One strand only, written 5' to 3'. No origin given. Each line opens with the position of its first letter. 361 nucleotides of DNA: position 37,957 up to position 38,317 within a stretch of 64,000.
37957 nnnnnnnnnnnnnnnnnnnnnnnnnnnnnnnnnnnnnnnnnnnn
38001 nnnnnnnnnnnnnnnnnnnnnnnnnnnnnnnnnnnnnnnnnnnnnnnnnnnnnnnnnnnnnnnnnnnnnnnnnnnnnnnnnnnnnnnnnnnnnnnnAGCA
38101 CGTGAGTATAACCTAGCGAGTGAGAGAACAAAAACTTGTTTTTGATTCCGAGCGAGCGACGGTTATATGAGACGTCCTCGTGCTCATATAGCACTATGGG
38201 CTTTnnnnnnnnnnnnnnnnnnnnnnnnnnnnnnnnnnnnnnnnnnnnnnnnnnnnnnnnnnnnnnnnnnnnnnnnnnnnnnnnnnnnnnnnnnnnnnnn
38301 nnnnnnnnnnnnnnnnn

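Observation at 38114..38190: Conserved ~77-nt two-hairpin intergenic element, three copies, always wedged between co-directional minus-strand genes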

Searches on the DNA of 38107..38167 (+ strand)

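Call 26: build_rna_model(alignment_id=A2, structure=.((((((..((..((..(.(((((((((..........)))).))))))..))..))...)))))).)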
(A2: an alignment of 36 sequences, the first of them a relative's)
Model R1 built from alignment A2 (36 sequences, 67 columns); structure: as given.
model positions 61; base pairs 20; branch points 0; effective number of sequences 2.9; information 0.916 bits per position. Calibrated on 0.2 Mb of random sequence (short: E-values are rough).
structure used (alignment columns):
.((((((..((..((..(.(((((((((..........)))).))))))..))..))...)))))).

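Call 27: search_with_rna_model(model_id=R1, sources=[window, L001, L002, L003, L004, L005, L006, L007, L008, L009, L010, L011, L012, L013, L014, L015, L016, L017, L018, L019, L020, L021, L022, L023, L024, L025, L026, L027, L028, L029, L030, L031, L032, L033, L034, L035, L036], max_evalue=1)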
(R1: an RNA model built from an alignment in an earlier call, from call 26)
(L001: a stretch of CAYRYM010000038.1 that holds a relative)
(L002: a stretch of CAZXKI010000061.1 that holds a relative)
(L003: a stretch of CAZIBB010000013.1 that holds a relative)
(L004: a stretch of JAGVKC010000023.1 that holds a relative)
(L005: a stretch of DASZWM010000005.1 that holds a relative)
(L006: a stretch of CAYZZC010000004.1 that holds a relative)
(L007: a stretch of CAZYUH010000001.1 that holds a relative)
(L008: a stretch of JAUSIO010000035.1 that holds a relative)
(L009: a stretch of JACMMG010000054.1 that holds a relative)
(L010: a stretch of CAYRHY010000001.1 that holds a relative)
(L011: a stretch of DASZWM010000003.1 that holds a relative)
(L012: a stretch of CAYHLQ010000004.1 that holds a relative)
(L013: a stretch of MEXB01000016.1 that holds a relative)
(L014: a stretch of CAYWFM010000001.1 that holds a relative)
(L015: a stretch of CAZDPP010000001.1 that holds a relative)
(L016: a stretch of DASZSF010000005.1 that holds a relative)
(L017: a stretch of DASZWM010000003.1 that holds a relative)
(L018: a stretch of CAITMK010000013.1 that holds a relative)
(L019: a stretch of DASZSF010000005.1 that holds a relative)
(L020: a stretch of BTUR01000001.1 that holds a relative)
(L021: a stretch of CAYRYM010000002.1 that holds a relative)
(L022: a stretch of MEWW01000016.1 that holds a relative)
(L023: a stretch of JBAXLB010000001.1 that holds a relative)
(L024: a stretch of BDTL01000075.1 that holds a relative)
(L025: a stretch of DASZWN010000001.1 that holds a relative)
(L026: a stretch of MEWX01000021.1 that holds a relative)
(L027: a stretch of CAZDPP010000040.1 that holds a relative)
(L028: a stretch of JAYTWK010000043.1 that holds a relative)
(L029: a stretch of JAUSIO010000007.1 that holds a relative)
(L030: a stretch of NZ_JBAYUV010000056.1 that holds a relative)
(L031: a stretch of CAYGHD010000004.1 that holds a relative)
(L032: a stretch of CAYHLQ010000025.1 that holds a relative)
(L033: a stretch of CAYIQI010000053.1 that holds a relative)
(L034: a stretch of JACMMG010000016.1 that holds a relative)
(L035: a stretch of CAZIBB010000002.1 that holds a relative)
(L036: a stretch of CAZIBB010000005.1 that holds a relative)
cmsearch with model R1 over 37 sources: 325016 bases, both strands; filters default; matches with E-value up to 1: 46.
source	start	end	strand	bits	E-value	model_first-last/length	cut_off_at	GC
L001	2125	2185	+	86.7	1.1e-26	1-61/61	no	0.41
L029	6430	6490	+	86.4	1.4e-26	1-61/61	no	0.36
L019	2573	2633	-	86.1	1.7e-26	1-61/61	no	0.41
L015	965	1025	+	86.1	1.7e-26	1-61/61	no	0.33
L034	2644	2704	+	85.9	2e-26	1-61/61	no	0.38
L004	4262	4322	-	84.8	4.8e-26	1-61/61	no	0.33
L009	4627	4687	-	84.6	6e-26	1-61/61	no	0.36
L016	4226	4286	-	84.6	6e-26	1-61/61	no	0.41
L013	1453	1513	-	84.5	6.5e-26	1-61/61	no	0.34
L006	692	752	-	83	2.2e-25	1-61/61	no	0.39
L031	3630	3690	+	82.9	2.2e-25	1-61/61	no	0.44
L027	4597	4657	-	82.7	2.6e-25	1-61/61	no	0.36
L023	4871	4931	+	82.6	3e-25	1-61/61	no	0.44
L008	2018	2078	-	82.3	3.7e-25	1-61/61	no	0.34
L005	5277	5338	-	82.3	3.7e-25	1-61/61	no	0.37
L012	446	506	+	81.7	6.2e-25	1-61/61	no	0.41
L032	136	196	+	79.8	2.8e-24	1-61/61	no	0.41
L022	7745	7804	+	79.3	4.1e-24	1-61/61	no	0.4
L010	3104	3163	+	79.1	5e-24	1-61/61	no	0.45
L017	3841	3902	+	79.1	5e-24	1-61/61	no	0.39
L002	2139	2199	-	78.8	6.1e-24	1-61/61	no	0.46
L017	6501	6562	+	78.3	9.2e-24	1-61/61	no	0.37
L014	6275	6334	+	76.8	3.2e-23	1-61/61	no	0.47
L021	3246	3304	-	75.2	1.2e-22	1-61/61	no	0.46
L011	5686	5751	-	75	1.4e-22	1-61/61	no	0.41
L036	4328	4391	-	74.2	2.6e-22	1-61/61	no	0.45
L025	7113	7177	+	73.6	4.3e-22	1-61/61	no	0.48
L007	7714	7776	-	73.4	5.2e-22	1-61/61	no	0.46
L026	5159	5219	+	71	3.4e-21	1-61/61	no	0.59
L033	490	556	+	70.8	4.2e-21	1-61/61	no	0.46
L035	2038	2101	+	68.5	2.6e-20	1-61/61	no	0.45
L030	6779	6842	+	66.4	1.4e-19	1-61/61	no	0.47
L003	1938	2001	+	64.8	5.3e-19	1-61/61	no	0.45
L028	7464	7530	+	60.1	2.4e-17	1-61/61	no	0.51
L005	6252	6313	+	47.6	5.9e-13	1-61/61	no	0.4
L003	2807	2862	+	42.1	4.8e-11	1-61/61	no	0.55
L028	1835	1897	-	34.1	3.4e-08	1-61/61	no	0.52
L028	1934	1996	-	34.1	3.4e-08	1-61/61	no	0.52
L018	2090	2154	+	27.8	5.3e-06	1-61/61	no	0.62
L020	7842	7909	+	25.3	3.9e-05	1-61/61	no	0.44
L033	2619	2678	-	23.9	0.00012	1-61/61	no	0.55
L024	7658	7712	-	20.6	0.0019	10-54/61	no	0.55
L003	4028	4065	-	14.9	0.18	1-61/61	no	0.58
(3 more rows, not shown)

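Call 46: search_with_rna_model(model_id=R1, sources=[window, L001, L002, L003, L004, L005, L006, L007, L008, L009, L010, L011, L012, L013, L014, L015, L016, L017, L018, L019, L020, L021, L022, L023, L025, L026, L027, L028, L029, L030, L031, L032, L033, L034, L035, L036, L037, L038, L039, L040, L041, L042], max_evalue=0.001, make_alignment=true)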
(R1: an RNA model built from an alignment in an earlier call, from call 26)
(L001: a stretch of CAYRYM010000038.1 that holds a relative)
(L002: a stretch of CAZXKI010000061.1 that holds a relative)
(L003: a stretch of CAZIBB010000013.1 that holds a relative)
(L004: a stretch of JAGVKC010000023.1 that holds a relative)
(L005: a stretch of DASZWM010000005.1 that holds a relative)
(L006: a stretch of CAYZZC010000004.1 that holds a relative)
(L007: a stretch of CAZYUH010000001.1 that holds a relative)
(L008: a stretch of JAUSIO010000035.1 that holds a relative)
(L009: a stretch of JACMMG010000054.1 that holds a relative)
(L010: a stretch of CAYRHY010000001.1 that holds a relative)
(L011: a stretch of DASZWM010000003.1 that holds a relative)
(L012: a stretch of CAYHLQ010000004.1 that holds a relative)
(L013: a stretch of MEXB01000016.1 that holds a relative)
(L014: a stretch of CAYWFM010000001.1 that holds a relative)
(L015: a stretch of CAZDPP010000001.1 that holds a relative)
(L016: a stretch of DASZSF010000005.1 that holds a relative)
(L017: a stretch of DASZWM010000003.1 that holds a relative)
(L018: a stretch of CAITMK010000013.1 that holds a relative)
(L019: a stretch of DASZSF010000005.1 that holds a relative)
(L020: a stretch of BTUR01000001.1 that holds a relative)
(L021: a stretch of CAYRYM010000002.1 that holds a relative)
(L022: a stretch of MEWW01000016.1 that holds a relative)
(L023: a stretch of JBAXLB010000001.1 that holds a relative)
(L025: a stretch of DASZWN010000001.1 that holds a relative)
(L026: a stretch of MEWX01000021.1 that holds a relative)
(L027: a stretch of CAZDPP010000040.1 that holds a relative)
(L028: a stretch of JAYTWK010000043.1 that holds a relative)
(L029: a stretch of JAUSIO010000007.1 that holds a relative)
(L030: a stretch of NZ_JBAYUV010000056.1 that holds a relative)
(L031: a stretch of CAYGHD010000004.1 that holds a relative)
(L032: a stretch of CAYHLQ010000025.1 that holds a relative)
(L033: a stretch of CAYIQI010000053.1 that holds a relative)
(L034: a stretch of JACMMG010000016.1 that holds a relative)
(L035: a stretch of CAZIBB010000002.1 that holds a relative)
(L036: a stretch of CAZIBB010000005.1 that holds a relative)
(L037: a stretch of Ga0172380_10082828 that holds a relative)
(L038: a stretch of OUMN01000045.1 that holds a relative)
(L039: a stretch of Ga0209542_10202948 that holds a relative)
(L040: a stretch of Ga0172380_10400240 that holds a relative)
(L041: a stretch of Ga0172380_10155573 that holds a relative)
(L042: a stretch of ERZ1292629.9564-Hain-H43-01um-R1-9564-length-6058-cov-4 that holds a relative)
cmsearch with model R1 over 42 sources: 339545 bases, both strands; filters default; matches with E-value up to 0.001: 50.
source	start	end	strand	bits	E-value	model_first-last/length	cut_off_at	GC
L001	2125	2185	+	86.7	1.1e-26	1-61/61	no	0.41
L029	6430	6490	+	86.4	1.4e-26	1-61/61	no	0.36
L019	2573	2633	-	86.1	1.8e-26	1-61/61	no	0.41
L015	965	1025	+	86.1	1.8e-26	1-61/61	no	0.33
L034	2644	2704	+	85.9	2.1e-26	1-61/61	no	0.38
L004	4262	4322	-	84.8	5e-26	1-61/61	no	0.33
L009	4627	4687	-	84.6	6.2e-26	1-61/61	no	0.36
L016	4226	4286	-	84.6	6.3e-26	1-61/61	no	0.41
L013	1453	1513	-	84.5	6.8e-26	1-61/61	no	0.34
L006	692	752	-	83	2.3e-25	1-61/61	no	0.39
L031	3630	3690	+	82.9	2.3e-25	1-61/61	no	0.44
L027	4597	4657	-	82.7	2.7e-25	1-61/61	no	0.36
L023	4871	4931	+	82.6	3.2e-25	1-61/61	no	0.44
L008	2018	2078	-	82.3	3.9e-25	1-61/61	no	0.34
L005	5277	5338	-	82.3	3.9e-25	1-61/61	no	0.37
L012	446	506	+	81.7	6.5e-25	1-61/61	no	0.41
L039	1425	1485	+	80.5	1.6e-24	1-61/61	no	0.38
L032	136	196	+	79.8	2.9e-24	1-61/61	no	0.41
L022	7745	7804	+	79.3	4.3e-24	1-61/61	no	0.4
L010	3104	3163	+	79.1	5.2e-24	1-61/61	no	0.45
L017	3841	3902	+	79.1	5.2e-24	1-61/61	no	0.39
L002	2139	2199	-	78.8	6.4e-24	1-61/61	no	0.46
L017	6501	6562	+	78.3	9.6e-24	1-61/61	no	0.37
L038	4741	4801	+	77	2.8e-23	1-61/61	no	0.33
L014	6275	6334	+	76.8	3.4e-23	1-61/61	no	0.47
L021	3246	3304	-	75.2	1.2e-22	1-61/61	no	0.46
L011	5686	5751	-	75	1.5e-22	1-61/61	no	0.41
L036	4328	4391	-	74.2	2.7e-22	1-61/61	no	0.45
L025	7113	7177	+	73.6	4.5e-22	1-61/61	no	0.48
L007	7714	7776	-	73.4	5.4e-22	1-61/61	no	0.46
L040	103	166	+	71.3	2.8e-21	1-61/61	no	0.33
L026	5159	5219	+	71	3.5e-21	1-61/61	no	0.59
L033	490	556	+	70.8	4.4e-21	1-61/61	no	0.46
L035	2038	2101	+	68.5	2.7e-20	1-61/61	no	0.45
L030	6779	6842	+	66.4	1.5e-19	1-61/61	no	0.47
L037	1522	1585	+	66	2.1e-19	1-61/61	no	0.39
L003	1938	2001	+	64.8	5.6e-19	1-61/61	no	0.45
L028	7464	7530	+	60.1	2.6e-17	1-61/61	no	0.51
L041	1447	1500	+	54.6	2.2e-15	6-56/61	no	0.41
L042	1678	1737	-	50.8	4.6e-14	1-61/61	no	0.42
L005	6252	6313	+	47.6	6.2e-13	1-61/61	no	0.4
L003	2807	2862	+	42.1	5e-11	1-61/61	no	0.55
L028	1835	1897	-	34.1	3.5e-08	1-61/61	no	0.52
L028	1934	1996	-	34.1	3.5e-08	1-61/61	no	0.52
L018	2090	2154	+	27.8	5.5e-06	1-61/61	no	0.62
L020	7842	7909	+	25.3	4.1e-05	1-61/61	no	0.44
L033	2619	2678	-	23.9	0.00013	1-61/61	no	0.55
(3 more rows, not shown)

Alignment A3: 50 matches aligned to the model, 97 columns, each read 5' to 3' on its own strand. Consensus structure (alignment columns), stored with it:
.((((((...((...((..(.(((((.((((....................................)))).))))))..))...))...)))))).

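Call 58: search_with_rna_model(model_id=R1, sources=[L043, L044, L045, L046], max_evalue=0.1)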
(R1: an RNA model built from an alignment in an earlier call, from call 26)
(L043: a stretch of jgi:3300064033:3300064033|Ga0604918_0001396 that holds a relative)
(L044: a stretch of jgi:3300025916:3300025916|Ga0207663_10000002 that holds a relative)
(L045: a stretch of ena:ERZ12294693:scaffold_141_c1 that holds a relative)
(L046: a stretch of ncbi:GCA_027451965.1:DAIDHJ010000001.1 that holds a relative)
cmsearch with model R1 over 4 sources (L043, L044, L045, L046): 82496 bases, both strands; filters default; matches with E-value up to 0.1: 0.
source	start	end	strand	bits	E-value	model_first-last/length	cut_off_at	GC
